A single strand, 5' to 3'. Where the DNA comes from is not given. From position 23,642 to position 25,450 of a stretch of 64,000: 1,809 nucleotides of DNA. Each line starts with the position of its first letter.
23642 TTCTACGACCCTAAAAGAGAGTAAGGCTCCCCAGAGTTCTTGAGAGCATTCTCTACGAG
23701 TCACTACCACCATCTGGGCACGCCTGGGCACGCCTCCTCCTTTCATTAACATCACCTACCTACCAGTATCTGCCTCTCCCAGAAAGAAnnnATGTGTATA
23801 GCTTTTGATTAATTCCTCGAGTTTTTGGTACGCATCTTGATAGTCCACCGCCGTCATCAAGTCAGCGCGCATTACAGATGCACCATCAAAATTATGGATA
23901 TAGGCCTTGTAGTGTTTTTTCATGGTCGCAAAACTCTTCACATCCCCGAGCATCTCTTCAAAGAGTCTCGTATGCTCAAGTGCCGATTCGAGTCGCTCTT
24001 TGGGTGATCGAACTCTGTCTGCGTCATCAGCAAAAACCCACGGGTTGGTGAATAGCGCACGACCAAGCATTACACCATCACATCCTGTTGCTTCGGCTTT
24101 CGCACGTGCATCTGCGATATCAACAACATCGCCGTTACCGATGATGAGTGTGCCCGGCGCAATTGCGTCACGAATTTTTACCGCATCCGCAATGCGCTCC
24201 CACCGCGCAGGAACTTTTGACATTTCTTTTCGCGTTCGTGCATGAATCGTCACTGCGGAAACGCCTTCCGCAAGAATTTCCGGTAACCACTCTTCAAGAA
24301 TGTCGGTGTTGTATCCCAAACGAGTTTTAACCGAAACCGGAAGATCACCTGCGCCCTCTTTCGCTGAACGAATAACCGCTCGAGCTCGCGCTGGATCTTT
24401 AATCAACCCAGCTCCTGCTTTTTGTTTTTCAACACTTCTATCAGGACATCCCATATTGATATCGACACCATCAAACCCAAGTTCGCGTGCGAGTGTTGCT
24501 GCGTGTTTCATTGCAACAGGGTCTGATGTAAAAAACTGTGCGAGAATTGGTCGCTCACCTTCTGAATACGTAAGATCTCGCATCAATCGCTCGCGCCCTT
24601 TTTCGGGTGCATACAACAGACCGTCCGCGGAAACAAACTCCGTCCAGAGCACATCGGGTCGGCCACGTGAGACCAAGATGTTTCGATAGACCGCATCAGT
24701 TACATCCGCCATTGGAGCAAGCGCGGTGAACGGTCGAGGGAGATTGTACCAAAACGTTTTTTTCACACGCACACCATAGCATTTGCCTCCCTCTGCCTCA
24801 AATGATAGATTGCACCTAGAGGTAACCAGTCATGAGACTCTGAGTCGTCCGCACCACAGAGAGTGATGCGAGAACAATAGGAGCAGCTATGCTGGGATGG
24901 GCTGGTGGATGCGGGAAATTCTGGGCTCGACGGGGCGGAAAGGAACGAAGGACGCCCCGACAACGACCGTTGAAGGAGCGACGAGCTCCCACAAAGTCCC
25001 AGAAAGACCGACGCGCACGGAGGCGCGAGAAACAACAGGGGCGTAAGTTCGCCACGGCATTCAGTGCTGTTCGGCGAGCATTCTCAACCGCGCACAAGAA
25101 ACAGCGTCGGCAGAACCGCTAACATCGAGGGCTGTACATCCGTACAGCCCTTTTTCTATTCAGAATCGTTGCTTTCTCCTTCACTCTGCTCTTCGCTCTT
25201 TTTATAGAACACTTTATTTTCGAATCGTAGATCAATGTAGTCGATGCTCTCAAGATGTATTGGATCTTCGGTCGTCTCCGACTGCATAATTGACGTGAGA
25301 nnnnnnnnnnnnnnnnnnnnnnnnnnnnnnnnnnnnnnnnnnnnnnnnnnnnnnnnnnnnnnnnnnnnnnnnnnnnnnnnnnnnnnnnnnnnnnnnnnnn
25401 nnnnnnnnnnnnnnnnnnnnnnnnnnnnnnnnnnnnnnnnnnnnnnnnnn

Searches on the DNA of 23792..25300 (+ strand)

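Call 5: search_rna_families(source=window, start=24600, end=25300, threshold=evalue, max_evalue=10, show_alignments=3)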
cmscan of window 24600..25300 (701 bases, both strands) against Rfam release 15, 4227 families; matches with E-value up to 10: 1.
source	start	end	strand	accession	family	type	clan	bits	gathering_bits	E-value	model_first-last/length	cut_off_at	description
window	25109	25208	-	RF02504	Atu_L1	Gene; sRNA;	-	11.1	60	7.2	1-174/174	no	Rhizobiales sRNA Atu_L1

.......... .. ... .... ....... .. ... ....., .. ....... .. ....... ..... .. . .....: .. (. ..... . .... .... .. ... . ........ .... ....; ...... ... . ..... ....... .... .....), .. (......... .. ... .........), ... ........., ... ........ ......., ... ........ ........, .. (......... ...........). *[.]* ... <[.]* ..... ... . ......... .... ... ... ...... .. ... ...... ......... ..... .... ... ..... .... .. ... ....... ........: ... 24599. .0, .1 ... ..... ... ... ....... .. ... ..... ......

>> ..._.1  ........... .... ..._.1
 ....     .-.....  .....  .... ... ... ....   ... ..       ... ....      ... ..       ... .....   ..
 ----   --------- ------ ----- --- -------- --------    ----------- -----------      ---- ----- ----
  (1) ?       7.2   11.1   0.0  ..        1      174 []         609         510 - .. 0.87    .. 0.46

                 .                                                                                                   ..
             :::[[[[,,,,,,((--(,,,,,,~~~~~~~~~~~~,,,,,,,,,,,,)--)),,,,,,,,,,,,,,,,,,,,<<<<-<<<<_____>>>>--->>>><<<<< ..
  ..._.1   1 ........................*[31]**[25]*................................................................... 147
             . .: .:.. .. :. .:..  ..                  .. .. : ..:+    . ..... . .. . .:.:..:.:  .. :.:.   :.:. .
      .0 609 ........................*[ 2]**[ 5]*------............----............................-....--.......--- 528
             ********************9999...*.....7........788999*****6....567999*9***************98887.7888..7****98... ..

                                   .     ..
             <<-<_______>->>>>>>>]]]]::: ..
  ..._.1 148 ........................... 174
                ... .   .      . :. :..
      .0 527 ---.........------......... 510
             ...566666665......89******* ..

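Call 27: search_dna_similar(query=window:24773-25160:+, collection=phages, mode=distant, max_evalue=0.01)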
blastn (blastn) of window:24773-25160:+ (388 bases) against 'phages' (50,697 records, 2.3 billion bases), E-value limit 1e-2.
No match.

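Call 28: search_dna_similar(query=window:24773-25160:+, collection=plasmids, mode=distant, max_evalue=0.01)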
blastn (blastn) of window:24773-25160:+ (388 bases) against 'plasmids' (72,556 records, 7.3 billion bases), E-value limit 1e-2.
No match.

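Call 79: search_rna_families(sources=[L085, L086, L087, L088, L089, L090, L091], threshold=evalue, max_evalue=1)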
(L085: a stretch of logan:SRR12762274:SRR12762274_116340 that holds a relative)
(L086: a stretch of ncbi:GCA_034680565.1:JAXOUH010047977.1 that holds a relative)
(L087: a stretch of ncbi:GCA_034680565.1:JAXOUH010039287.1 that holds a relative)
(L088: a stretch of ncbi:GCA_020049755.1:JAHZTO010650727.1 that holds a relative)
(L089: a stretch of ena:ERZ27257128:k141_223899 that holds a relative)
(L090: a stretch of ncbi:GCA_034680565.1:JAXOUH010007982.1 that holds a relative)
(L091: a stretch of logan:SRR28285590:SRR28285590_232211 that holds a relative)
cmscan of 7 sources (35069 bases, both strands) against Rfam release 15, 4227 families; matches with E-value up to 1: 5.
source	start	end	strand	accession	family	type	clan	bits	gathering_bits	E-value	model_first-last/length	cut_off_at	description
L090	5776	5846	+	RF00005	tRNA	Gene; tRNA;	CL00001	64.9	29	4.4e-12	1-71/71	no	tRNA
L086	3318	3388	+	RF00005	tRNA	Gene; tRNA;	CL00001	63.7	29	9.3e-12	1-71/71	no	tRNA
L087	6144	6214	+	RF00005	tRNA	Gene; tRNA;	CL00001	63.7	29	9.1e-12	1-71/71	no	tRNA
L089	5333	5403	+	RF00005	tRNA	Gene; tRNA;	CL00001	61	29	5e-11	1-71/71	no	tRNA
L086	4451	4500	+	RF02937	Clostridiales-2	Gene; sRNA;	-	24.2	58.6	0.13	1-82/82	no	Clostridiales-2 RNA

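Call 81: build_rna_model(alignment_id=A3, structure=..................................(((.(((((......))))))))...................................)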
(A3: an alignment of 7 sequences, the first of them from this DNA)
Model R1 built from alignment A3 (7 sequences, 92 columns); structure: as given.
model positions 82; base pairs 8; branch points 0; effective number of sequences 7; information 0.584 bits per position. Calibrated on 0.2 Mb of random sequence (short: E-values are rough).
structure used (alignment columns):
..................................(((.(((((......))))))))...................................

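Call 82: search_with_rna_model(model_id=R1, sources=[window, L002, L003, L004, L005, L006, L007, L008, L009, L010, L011, L012, L013, L014, L015, L016, L017, L018, L019, L020, L021, L022, L023, L024, L025, L026, L027, L028, L029, L030, L031, L032, L033, L034, L035, L036, L037, L038, L039, L040, L041, L042, L043, L044, L045, L046, L047, L048, L049, L050, L051, L052, L053, L054, L055, L056, L057, L058, L059, L060, L061, L062, L063, L064, L065, L066, L067, L068, L069, L070, L071, L072, L073, L074, L075, L076, L077, L078, L079, L080, L081, L083, L084, L085, L086, L087, L088, L089, L090, L091], max_evalue=1)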
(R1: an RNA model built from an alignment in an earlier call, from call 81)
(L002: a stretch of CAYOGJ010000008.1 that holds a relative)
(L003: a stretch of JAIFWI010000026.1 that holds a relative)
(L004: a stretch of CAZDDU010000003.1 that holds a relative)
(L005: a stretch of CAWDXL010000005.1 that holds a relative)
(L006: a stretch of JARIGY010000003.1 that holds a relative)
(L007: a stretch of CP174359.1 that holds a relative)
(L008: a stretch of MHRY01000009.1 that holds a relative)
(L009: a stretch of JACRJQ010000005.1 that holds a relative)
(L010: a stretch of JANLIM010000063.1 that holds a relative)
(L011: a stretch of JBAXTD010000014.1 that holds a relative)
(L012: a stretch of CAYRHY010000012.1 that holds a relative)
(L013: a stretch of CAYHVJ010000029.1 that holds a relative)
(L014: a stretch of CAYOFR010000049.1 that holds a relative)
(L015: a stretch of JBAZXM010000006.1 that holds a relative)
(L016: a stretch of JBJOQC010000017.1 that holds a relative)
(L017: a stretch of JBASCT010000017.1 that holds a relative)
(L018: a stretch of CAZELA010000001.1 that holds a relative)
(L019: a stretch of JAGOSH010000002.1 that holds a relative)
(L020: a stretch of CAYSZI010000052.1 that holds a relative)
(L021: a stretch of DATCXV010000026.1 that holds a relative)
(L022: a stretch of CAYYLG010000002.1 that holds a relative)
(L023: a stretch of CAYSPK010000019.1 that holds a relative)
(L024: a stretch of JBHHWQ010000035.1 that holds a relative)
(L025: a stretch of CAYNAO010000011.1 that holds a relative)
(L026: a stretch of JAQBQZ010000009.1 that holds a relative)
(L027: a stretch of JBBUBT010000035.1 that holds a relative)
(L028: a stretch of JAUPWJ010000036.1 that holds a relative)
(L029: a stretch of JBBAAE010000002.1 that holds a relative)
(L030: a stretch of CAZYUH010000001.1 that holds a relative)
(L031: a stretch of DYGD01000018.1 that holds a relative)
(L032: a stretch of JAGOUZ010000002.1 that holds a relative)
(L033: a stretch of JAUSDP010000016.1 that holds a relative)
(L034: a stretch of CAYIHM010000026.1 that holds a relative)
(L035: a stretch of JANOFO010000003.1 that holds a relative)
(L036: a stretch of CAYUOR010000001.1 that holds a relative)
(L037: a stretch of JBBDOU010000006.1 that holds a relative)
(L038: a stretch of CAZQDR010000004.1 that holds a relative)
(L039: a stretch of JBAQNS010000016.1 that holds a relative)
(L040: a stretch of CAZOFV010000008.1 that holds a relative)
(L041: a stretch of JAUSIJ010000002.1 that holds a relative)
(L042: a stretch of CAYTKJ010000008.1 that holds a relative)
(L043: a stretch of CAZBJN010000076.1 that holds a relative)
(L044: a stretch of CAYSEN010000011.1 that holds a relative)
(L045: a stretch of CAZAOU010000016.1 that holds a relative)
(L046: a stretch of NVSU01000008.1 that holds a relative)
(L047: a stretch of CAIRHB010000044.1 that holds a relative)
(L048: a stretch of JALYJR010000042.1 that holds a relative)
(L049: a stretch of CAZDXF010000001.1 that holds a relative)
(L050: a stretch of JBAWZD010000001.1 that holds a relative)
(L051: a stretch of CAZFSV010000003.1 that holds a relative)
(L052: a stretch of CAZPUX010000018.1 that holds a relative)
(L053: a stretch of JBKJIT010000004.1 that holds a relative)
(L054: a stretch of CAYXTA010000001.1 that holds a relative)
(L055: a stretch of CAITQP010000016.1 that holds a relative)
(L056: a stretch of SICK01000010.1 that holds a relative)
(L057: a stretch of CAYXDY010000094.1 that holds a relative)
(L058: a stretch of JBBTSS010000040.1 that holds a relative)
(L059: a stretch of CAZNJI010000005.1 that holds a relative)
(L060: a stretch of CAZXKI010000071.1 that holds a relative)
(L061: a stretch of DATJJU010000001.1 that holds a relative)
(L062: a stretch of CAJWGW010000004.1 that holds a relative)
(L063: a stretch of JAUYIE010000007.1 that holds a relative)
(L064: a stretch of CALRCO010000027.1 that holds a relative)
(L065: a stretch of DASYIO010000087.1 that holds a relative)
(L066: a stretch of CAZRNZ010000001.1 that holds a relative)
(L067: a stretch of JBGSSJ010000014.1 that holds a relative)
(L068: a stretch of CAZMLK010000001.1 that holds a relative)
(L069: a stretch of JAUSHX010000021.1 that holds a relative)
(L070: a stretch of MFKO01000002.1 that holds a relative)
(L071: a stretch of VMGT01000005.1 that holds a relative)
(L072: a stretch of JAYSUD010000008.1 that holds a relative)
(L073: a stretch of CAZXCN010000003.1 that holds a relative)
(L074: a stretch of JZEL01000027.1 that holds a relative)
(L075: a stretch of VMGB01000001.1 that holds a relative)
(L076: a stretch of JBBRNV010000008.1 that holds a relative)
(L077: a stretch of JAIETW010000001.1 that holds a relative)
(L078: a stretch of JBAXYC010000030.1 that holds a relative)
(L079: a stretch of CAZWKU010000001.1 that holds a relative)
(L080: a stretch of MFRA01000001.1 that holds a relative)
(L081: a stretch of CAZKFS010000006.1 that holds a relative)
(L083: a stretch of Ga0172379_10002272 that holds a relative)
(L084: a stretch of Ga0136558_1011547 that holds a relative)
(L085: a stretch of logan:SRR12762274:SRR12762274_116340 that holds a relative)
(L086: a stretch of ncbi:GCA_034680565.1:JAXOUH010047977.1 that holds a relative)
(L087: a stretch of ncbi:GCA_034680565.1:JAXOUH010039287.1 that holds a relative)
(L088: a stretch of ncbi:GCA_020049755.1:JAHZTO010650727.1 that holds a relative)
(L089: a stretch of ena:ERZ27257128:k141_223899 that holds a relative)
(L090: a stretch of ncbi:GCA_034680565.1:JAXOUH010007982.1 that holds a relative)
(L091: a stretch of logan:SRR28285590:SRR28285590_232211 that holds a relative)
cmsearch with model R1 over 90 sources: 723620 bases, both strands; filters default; matches with E-value up to 1: 10.
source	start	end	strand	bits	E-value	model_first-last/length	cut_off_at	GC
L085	1972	2053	-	61.3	2.4e-14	1-82/82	no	0.51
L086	570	651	-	60.8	3.4e-14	1-82/82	no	0.54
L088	131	212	-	56.8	5.1e-13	1-82/82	no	0.49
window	24819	24900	+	56.6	5.6e-13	1-82/82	no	0.54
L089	2675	2749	-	55.4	1.3e-12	1-82/82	no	0.55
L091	2609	2687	-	53.2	5.7e-12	1-82/82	no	0.63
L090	2698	2772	-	52.9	6.7e-12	1-82/82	no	0.65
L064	4274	4343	+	15.4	0.53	1-82/82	no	0.5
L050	4307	4387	+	15.2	0.61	1-82/82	no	0.51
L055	4307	4387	+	15.1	0.64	1-82/82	no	0.46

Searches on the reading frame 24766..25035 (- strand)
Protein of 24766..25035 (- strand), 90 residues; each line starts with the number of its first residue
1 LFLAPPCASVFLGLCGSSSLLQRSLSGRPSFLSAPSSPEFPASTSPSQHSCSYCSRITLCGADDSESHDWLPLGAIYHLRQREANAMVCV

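Call 34: search_protein_families(library=pfam, proteins=[window:24766-25035:-], max_evalue=1)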
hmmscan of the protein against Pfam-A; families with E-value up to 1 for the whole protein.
window:24766-25035:- (90 aa): 0 families

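Call 35: search_protein_families(library=phrogs, proteins=[window:24766-25035:-], max_evalue=1)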
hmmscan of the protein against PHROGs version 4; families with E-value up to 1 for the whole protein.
window:24766-25035:- (90 aa): 0 families

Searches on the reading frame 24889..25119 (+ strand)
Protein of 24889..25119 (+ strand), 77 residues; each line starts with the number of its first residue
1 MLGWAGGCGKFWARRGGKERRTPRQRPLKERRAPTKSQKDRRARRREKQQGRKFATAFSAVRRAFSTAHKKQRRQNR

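Call 7: search_protein_families(library=pfam, proteins=[window:24889-25119:+], max_evalue=1)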
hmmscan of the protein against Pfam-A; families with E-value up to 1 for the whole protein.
window:24889-25119:+ (77 aa): 0 families

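Call 8: search_protein_families(library=ncbifam, proteins=[window:24889-25119:+], max_evalue=10)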
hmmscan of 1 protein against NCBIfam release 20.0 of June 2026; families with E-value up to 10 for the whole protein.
window:24889-25119:+ (77 aa): 0 families

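Call 11: find_homologous_proteins(query=window:24889-25119:+, max_evalue=0.01)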
Query window:24889-25119:+: 2 candidates shared short words with the query, none scored E <= 0.01.

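Call 15: find_encoding_contigs(protein=window:24889-25119:+, flank=5000, max_places=10)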
Protein window:24889-25119:+ (77 aa): no gene with exactly this product is on record in the collection.

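Call 29: search_protein_representatives(protein=window:24889-25119:+)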
Query: 77 residues. Proteins with E-value up to 0.001 (for the whole library): 1; up to 1e-10: 0; up to 1e-30: 0. The best 1 are listed.
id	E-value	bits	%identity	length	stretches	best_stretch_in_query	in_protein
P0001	1.6e-05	41.5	36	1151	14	14-58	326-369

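Call 35: search_protein_families(library=phrogs, proteins=[window:24889-25119:+], max_evalue=1)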
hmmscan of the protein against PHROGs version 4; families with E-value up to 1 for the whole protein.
window:24889-25119:+ (77 aa): 0 families

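Call 43: find_related_loci(query=window:24889-25119:+, collection=viral_contigs, flank=3000)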
Query window:24889-25119:+ (77 aa) in viral_contigs; peptide patterns used: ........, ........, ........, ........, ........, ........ (x = any residue, [..] = any of these).
33 stretches matched a pattern, but none encodes a relative of the query by tblastn (E <= 1e-3).

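Call 71: find_homologous_proteins(query=A4, max_evalue=0.1)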
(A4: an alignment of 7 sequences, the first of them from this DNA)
Query A4 (7 sequences): 288 candidates shared short words with the query, none scored E <= 0.1.

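Call 72: search_solved_structures(query=A4, max_evalue=10)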
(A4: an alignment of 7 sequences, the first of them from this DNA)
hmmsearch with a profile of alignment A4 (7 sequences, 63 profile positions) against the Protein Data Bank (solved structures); distinct sequences matched with E-value up to 10: 1.
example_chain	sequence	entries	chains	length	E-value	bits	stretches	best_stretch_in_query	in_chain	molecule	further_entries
6xyw_BD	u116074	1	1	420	3.7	11.4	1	16-48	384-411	Gb|AAC32909.1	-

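Call 73: predict_structure(protein=window:24889-25119:+)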
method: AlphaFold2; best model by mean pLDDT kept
length: 77 residues; sequences in the alignment: 1
mean_pLDDT: 75.1   pTM: 0.35
mean pLDDT of the five models: 75.1, 71.9, 71.7, 70.7, 68.1
residues with pLDDT >= 90: 16; 70-90: 28; 50-70: 31; < 50: 2
segments of 3 or more residues with pLDDT < 50: none
pLDDT, mean of each block of 10 residues (from residue 1): 54 59 58 81 88 92 90 80
secondary structure, 60 per line:
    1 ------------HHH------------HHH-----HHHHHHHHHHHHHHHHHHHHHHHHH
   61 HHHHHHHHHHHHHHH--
elements in order: H36-75
